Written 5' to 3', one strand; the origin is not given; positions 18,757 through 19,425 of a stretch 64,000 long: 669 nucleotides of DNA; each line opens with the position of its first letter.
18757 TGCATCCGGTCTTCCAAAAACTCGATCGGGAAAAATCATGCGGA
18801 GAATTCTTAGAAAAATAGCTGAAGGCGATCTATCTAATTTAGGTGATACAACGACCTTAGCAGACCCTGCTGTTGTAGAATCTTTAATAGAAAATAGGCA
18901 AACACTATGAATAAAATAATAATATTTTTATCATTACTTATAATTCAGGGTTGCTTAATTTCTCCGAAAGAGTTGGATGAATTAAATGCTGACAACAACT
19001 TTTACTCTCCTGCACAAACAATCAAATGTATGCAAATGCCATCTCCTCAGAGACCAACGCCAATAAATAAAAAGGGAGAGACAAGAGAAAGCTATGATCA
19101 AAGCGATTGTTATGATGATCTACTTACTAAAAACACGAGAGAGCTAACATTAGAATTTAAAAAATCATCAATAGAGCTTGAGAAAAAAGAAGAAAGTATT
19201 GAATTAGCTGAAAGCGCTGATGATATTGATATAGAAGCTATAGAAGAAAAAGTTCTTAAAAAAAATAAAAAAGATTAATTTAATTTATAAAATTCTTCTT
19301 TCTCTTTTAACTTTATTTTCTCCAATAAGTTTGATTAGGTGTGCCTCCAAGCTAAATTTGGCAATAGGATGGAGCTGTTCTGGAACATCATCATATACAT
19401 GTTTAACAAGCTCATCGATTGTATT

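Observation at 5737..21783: Dense block of homopolymer-associated single-base indels breaking essential housekeeping genes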

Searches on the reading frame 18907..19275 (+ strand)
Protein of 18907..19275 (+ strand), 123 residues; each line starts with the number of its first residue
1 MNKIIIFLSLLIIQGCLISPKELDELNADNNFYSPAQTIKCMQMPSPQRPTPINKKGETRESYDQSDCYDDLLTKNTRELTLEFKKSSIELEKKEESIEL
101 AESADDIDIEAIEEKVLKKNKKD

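Call 32: find_encoding_contigs(protein=window:18907-19275:+, flank=10000, max_places=10)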
Protein window:18907-19275:+ (123 aa): 13 contigs read that carry it; 10 places shown.
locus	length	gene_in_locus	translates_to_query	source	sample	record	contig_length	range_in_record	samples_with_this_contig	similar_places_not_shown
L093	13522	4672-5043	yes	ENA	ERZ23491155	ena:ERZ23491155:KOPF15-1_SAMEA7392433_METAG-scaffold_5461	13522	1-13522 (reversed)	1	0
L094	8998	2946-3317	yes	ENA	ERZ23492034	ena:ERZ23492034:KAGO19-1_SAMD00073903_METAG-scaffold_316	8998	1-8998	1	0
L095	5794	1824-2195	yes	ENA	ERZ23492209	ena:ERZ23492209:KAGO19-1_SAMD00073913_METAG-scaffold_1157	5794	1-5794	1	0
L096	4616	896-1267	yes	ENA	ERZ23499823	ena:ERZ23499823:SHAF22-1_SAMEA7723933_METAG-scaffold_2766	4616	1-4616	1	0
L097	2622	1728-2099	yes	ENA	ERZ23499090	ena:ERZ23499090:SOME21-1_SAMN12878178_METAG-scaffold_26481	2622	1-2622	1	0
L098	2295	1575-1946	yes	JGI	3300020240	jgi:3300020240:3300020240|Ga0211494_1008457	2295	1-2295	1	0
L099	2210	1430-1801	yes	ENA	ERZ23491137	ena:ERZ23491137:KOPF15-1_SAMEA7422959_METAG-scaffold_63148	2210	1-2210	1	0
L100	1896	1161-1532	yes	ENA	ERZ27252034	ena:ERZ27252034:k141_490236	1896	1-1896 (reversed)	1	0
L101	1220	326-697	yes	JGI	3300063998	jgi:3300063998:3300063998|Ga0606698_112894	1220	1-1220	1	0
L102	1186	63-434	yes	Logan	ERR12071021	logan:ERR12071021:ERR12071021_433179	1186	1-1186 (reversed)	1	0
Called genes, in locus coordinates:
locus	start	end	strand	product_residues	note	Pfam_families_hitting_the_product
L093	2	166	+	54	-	?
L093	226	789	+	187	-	PF21157:DksA_N, PF01258:zf-dskA_traR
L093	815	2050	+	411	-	PF01743:PolyA_pol, PF12627:PolyA_pol_RNAbd, PF12626:PolyA_pol_arg_C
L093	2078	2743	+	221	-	PF01712:dNK, PF13238:AAA_18 (weak), PF02223:Thymidylate_kin (weak)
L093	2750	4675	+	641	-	PF16177:ACAS_N, PF00501:AMP-binding, PF13193:AMP-binding_C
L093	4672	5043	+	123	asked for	-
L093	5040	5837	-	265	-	PF00753:Lactamase_B, PF17778:WHD_BLACT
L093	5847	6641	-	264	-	PF00293:NUDIX (faint)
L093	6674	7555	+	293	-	PF00151:Lipase (weak), PF12146:Hydrolase_4, PF00561:Abhydrolase_1, PF12697:Abhydrolase_6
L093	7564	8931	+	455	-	-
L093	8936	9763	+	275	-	PF01256:Carb_kinase, PF08543:Phos_pyr_kin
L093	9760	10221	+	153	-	PF02367:TsaE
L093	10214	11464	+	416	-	PF11741:AMIN (weak), PF01520:Amidase_3, PF01476:LysM, PF23473:LysM3_LYK4_5 (weak)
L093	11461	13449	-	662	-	PF17764:PriA_3primeBD, PF00270:DEAD, PF04851:ResIII, PF18319:Zn_ribbon_PriA (weak), PF00271:Helicase_C, PF18074:PriA_C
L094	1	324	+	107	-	?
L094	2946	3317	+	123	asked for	-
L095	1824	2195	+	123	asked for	-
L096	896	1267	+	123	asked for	-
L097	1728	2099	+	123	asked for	-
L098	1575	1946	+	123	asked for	-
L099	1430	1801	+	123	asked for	-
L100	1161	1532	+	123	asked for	-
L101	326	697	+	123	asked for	-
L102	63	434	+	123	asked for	-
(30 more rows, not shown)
